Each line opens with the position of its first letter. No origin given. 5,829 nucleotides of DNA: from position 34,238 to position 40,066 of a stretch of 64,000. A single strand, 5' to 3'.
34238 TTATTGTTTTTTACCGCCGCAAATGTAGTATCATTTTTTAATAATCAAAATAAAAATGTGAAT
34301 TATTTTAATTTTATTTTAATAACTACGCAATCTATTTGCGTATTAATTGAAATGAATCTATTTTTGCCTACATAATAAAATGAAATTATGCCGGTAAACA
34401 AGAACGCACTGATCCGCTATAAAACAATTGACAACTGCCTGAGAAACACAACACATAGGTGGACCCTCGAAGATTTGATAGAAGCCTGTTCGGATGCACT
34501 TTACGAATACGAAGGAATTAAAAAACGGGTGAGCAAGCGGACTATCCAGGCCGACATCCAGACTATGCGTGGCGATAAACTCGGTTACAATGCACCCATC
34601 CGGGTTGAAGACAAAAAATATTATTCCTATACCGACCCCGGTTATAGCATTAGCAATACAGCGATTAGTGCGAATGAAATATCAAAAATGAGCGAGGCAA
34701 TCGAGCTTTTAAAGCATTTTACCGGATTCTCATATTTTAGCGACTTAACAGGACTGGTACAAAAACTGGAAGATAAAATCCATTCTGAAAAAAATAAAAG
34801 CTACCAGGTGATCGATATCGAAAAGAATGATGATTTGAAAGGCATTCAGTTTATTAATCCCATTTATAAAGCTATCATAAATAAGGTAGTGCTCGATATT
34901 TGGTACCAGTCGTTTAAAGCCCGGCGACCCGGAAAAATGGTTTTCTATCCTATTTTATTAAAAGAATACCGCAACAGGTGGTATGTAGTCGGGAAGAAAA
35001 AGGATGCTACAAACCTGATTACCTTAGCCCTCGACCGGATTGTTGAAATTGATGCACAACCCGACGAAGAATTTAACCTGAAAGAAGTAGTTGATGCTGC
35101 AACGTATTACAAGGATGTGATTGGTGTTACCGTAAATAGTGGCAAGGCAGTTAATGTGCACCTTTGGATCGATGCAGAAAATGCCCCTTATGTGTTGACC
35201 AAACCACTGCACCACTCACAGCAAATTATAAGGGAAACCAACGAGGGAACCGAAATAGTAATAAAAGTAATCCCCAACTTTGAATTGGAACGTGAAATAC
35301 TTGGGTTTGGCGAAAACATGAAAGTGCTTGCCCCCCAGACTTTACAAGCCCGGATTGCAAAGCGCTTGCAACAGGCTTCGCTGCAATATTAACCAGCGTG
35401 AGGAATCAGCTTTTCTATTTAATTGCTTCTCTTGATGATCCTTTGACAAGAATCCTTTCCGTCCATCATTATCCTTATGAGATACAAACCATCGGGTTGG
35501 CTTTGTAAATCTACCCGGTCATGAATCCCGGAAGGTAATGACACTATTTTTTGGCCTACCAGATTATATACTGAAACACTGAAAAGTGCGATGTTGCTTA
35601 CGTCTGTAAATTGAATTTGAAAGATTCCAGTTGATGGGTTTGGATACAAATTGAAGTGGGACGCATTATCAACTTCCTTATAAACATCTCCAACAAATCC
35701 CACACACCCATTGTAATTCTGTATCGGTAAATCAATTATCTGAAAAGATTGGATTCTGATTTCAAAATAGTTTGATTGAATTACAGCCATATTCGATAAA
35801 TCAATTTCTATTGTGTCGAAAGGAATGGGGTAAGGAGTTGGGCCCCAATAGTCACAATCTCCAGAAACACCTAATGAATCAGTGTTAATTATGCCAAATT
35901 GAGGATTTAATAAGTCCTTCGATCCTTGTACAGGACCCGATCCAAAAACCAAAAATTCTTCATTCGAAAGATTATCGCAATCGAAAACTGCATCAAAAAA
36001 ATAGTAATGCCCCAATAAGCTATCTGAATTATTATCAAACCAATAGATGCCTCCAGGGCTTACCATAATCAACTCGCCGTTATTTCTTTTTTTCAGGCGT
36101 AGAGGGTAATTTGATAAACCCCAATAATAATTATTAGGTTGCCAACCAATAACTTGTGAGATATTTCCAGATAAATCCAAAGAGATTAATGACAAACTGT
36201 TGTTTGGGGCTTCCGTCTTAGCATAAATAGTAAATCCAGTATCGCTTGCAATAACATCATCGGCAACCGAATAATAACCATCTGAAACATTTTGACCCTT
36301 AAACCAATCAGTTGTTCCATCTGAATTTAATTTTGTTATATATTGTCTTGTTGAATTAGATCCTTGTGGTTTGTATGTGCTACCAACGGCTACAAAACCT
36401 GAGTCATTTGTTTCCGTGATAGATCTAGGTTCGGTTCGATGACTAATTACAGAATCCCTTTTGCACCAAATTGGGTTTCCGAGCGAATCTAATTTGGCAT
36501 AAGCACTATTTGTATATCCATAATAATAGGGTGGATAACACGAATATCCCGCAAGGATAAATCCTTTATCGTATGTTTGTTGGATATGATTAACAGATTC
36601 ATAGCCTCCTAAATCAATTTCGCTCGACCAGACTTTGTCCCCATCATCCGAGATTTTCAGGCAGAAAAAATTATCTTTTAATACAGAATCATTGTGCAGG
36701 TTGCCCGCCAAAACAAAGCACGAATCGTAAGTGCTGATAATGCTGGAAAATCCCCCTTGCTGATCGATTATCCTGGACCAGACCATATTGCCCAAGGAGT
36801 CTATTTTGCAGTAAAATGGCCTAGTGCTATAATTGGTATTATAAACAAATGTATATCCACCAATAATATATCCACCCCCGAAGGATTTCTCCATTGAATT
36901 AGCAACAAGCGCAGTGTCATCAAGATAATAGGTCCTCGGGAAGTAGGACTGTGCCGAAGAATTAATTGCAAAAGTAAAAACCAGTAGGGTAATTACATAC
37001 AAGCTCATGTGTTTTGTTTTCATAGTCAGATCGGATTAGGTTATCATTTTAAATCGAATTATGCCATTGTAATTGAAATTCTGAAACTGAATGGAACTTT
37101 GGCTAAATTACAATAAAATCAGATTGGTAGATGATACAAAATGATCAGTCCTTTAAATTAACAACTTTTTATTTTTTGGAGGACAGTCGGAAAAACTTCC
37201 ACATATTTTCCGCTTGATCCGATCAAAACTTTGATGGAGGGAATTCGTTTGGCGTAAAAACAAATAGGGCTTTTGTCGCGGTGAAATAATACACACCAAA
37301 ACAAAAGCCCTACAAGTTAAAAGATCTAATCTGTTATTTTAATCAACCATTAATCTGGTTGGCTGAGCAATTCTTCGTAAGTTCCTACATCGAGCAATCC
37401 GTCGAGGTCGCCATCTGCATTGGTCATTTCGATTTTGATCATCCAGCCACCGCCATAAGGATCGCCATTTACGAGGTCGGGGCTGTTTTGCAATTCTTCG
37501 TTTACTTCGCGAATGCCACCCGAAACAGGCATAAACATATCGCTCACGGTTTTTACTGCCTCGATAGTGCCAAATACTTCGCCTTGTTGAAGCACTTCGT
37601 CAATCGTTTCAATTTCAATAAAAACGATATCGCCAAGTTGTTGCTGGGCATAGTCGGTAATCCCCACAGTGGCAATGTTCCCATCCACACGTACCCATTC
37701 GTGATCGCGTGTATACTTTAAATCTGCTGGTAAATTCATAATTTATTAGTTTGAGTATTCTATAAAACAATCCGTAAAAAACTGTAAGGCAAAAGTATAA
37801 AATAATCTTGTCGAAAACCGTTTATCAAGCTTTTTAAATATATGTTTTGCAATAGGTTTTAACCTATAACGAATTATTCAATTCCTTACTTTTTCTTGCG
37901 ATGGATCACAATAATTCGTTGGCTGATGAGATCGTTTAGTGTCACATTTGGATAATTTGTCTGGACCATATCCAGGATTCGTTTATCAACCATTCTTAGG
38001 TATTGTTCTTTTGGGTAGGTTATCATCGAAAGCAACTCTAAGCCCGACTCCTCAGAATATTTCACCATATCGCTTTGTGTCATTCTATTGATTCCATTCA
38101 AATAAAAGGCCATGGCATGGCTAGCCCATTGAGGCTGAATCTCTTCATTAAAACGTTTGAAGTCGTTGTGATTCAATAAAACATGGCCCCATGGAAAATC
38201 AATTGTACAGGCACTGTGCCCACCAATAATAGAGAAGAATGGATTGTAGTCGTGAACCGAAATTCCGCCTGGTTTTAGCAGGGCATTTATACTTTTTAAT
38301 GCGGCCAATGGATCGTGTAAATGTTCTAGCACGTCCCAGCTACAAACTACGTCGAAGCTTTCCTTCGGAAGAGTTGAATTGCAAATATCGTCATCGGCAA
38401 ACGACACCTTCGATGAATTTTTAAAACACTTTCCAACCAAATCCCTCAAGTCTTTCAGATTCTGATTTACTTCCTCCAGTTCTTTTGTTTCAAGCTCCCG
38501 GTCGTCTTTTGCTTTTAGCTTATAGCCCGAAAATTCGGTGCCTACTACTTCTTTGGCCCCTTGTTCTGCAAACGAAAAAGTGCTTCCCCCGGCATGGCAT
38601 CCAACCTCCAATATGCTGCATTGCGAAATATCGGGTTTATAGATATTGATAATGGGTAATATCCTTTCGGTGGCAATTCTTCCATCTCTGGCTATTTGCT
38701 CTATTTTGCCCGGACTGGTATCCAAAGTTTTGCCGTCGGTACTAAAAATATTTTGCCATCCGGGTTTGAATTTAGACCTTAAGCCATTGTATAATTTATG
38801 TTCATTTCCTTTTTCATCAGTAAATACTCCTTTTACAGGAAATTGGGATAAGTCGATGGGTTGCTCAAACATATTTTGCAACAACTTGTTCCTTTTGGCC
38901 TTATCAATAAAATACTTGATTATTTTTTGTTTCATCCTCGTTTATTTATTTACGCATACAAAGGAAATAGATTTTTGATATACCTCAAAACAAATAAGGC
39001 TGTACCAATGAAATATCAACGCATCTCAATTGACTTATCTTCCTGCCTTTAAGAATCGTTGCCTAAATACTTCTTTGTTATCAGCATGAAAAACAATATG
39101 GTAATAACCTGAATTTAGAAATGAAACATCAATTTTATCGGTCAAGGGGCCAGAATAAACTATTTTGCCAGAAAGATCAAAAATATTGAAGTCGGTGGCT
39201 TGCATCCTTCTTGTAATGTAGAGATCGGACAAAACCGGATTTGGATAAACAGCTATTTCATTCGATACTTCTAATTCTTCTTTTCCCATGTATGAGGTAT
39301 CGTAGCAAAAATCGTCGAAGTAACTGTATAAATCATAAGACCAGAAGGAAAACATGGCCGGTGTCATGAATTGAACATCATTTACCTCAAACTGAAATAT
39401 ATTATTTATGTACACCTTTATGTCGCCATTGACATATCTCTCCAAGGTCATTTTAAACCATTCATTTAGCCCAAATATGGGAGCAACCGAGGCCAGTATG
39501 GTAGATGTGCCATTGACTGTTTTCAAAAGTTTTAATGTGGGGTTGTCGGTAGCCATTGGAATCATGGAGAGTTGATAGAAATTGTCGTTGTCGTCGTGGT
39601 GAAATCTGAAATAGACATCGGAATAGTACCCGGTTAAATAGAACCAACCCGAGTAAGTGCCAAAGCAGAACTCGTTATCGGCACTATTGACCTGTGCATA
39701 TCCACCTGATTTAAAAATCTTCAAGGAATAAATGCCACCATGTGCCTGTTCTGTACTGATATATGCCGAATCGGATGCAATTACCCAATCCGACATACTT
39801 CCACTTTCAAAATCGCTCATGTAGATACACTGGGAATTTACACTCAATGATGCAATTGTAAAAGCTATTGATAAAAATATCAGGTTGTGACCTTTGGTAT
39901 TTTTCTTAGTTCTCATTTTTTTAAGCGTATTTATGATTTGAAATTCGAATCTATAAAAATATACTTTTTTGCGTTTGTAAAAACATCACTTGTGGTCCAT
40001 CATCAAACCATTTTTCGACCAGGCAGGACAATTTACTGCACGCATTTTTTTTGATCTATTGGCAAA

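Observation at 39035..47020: T9SS cargo cluster sharing a ~190-aa N-terminal domain in four copies; the giant member lacks a canonical CTD and ends in repeats shared with a neighbouring lipoprotein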

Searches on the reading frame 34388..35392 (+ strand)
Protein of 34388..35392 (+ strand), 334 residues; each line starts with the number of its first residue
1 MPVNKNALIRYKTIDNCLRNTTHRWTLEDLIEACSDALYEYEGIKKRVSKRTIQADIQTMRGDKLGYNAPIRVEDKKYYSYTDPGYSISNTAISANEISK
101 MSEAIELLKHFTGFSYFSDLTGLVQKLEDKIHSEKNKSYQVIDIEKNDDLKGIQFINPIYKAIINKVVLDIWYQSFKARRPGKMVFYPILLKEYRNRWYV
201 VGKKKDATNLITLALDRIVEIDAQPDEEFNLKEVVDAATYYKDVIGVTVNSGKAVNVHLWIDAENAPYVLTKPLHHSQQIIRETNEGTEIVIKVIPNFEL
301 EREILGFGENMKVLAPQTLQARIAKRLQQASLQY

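Call 24: search_protein_families(library=pfam, proteins=[window:34388-35392:+], max_evalue=0.001)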
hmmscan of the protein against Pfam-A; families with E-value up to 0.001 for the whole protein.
window:34388-35392:+ (334 aa): 2 families
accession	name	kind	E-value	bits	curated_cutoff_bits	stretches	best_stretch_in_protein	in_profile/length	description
PF25583.1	WCX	-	2.6e-13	50.6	23.9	1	254-330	2-75/76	WCX domain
PF13280.12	WYL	-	3e-11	43.6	21.8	1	156-221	3-68/70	WYL domain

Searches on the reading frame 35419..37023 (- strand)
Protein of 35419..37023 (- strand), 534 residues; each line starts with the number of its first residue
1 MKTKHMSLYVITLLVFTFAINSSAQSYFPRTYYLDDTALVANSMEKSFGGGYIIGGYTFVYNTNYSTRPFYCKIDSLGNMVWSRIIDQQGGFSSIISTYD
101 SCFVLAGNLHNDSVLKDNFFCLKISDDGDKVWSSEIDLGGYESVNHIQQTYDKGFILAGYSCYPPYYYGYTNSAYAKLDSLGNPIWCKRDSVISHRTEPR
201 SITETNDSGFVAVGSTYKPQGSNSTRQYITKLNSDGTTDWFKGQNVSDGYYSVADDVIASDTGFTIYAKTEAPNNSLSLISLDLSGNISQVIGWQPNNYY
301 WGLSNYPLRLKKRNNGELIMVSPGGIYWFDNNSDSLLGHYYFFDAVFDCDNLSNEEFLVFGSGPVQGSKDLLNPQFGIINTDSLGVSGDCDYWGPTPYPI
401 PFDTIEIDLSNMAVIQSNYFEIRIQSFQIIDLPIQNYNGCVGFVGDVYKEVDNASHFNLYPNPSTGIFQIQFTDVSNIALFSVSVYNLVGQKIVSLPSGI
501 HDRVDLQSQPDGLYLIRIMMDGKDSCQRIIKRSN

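Call 24: search_protein_families(library=pfam, proteins=[window:35419-37023:-], max_evalue=0.001)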
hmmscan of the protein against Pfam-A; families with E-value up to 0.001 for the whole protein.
window:35419-37023:- (534 aa): 1 family
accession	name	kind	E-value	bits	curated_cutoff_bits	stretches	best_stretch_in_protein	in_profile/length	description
PF18962.6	Por_Secre_tail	-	4.2e-10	40.2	27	1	459-530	1-74/75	Secretion system C-terminal sorting domain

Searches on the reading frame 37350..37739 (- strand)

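Call 24: search_protein_families(library=pfam, proteins=[window:37350-37739:-], max_evalue=0.001)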
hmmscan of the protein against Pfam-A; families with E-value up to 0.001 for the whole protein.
window:37350-37739:- (129 aa): 1 family
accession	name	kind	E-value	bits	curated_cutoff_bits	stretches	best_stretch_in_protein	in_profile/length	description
PF01597.25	GCV_H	-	3.4e-40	137.2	22.2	1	7-126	1-120/122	Glycine cleavage H-protein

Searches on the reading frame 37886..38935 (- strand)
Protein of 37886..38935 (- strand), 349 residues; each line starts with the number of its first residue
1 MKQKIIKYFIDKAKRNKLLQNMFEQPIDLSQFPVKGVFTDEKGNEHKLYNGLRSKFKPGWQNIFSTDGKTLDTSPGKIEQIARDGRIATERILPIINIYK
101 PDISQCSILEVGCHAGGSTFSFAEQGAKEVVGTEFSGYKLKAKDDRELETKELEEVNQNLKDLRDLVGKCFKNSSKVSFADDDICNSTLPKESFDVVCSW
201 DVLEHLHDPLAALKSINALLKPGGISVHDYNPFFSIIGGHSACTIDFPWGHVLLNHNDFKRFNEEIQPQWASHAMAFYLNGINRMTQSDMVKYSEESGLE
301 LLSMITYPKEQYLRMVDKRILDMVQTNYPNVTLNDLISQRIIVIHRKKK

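Call 4: search_protein_families(library=pfam, proteins=[window:37886-38935:-], max_evalue=0.1)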
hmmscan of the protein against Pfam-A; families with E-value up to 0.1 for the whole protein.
window:37886-38935:- (349 aa): 9 families
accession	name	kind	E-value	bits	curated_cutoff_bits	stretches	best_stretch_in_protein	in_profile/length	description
PF13489.12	Methyltransf_23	-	4.2e-15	56.3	27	1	105-302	23-162/164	Methyltransferase domain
PF08242.18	Methyltransf_12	-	1.9e-14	54.6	30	1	109-225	1-97/98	Methyltransferase domain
PF08241.18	Methyltransf_11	-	3.2e-14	53.8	21.2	1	109-226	1-93/95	Methyltransferase domain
PF13649.12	Methyltransf_25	-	1.3e-12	48.6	27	1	108-224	1-97/97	Methyltransferase domain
PF13847.12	Methyltransf_31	-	7.1e-09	35.9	27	1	104-227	3-108/145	Methyltransferase domain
PF08003.17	Methyltransf_9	-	0.00012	21.6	23.8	1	101-225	112-214/315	Protein of unknown function (DUF1698)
PF05401.17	NodS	-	0.0039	17.5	24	0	172-224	86-140/201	Nodulation protein S (NodS)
PF20922.3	Anamorsin_N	-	0.074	13.2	27.1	0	157-224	14-83/163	Anamorsin, N-terminal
PF01739.24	CheR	-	0.095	12.6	27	0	105-224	32-169/195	CheR methyltransferase, SAM binding domain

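Call 5: search_protein_families(library=ncbifam, proteins=[window:37886-38935:-], max_evalue=0.1)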
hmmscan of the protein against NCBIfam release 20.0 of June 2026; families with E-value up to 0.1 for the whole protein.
window:37886-38935:- (349 aa): 19 families
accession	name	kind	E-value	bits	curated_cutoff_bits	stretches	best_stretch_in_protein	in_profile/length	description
TIGR04345.1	ovoA_Cterm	equivalog_domain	2.1e-12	47.1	170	1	105-226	42-167/242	putative 4-mercaptohistidine N1-methyltransferase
TIGR01983.1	UbiG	equivalog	1.5e-08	34.3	102.95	1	99-226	44-149/228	bifunctional 2-polyprenyl-6-hydroxyphenol methylase/3-demethylubiquinol 3-O-methyltransferase UbiG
TIGR02072.1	BioC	equivalog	1.7e-06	28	184.95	1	99-227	30-131/244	malonyl-ACP O-methyltransferase BioC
NF011650.0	PRK15068.1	equivalog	2.1e-06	26.9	209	1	101-225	119-222/324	tRNA 5-methoxyuridine(34)/uridine 5-oxyacetic acid(34) synthase CmoB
TIGR00452.1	TIGR00452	equivalog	2.7e-06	26.4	275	1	189-225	178-216/316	tRNA 5-methoxyuridine(34)/uridine 5-oxyacetic acid(34) synthase CmoB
TIGR04290.1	meth_Rta_06860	hypoth_equivalog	9.6e-06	25.2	300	1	100-167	45-113/226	TIGR04290 family methyltransferase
NF043040.1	corrin_prot_MT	hypoth_equivalog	0.0001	21.8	180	0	105-149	42-85/216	corrinoid protein-associated methyltransferase CpaM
TIGR02021.1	BchM-ChlM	equivalog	0.00016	21.2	158.9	1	76-169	27-118/218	magnesium protoporphyrin IX methyltransferase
NF001241.0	PRK00216.1-2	equivalog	0.00038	20.2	327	1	107-225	54-144/231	demethylmenaquinone methyltransferase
NF045667.1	MTase_DVU1556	equivalog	0.0014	18.1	155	1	176-225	67-116/213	DVU_1556 family methyltransferase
NF041537.1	ArsM_AhpD_UU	exception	0.0055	15.5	510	1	174-224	126-176/345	arsenite methyltransferase/AhpD domain selenoprotein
NF041536.1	ArsM_DUF2284_UU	exception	0.0056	15.1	575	1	174-224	126-176/459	arsenite methyltransferase/DUF2284 domain selenoprotein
NF053839.1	CPFASynBruc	equivalog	0.0086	15.1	600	1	107-169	177-239/410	cyclopropane fatty acid synthase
NF040703.1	cyclopro_CfaB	exception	0.023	13.5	650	1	108-168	163-223/393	C17 cyclopropane fatty acid synthase CfaB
NF001244.0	PRK00216.1-5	equivalog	0.032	13.5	216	0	173-225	98-150/236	bifunctional demethylmenaquinone methyltransferase/2-methoxy-6-polyprenyl-1,4-benzoquinol methylase UbiE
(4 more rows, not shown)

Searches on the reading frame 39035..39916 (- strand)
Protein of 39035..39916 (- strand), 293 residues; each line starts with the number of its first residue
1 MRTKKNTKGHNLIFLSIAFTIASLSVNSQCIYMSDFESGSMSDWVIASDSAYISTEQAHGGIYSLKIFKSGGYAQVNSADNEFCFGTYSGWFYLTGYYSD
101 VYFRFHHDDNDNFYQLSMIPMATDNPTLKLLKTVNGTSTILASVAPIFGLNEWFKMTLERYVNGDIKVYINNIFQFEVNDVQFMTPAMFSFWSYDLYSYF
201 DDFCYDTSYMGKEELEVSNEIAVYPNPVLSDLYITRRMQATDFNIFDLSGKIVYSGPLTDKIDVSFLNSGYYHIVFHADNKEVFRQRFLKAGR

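Call 4: search_protein_families(library=pfam, proteins=[window:39035-39916:-], max_evalue=0.1)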
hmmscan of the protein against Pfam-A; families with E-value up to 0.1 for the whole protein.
window:39035-39916:- (293 aa): 2 families
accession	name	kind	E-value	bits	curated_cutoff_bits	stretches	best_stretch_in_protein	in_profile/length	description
PF18962.6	Por_Secre_tail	-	1.3e-10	41.8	27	1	223-284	1-70/75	Secretion system C-terminal sorting domain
PF02018.23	CBM_4_9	-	0.07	13.9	25.9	0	30-70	3-44/136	Carbohydrate binding domain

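Call 5: search_protein_families(library=ncbifam, proteins=[window:39035-39916:-], max_evalue=0.1)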
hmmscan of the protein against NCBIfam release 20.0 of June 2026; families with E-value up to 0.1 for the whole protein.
window:39035-39916:- (293 aa): 3 families
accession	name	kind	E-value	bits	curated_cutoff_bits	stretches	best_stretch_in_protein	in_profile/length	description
TIGR04183.1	Por_Secre_tail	domain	2.1e-08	34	23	1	223-290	1-71/72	T9SS type A sorting domain-containing protein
NF038113.1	T9SSA_dep_M36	equivalog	5.7e-06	24.8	885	1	205-282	778-861/869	T9SS-dependent M36 family metallopeptidase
NF033675.1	NTTRR-F1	subfamily_domain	0.0032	17.6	70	1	30-70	5-43/155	NTTRR-F1 domain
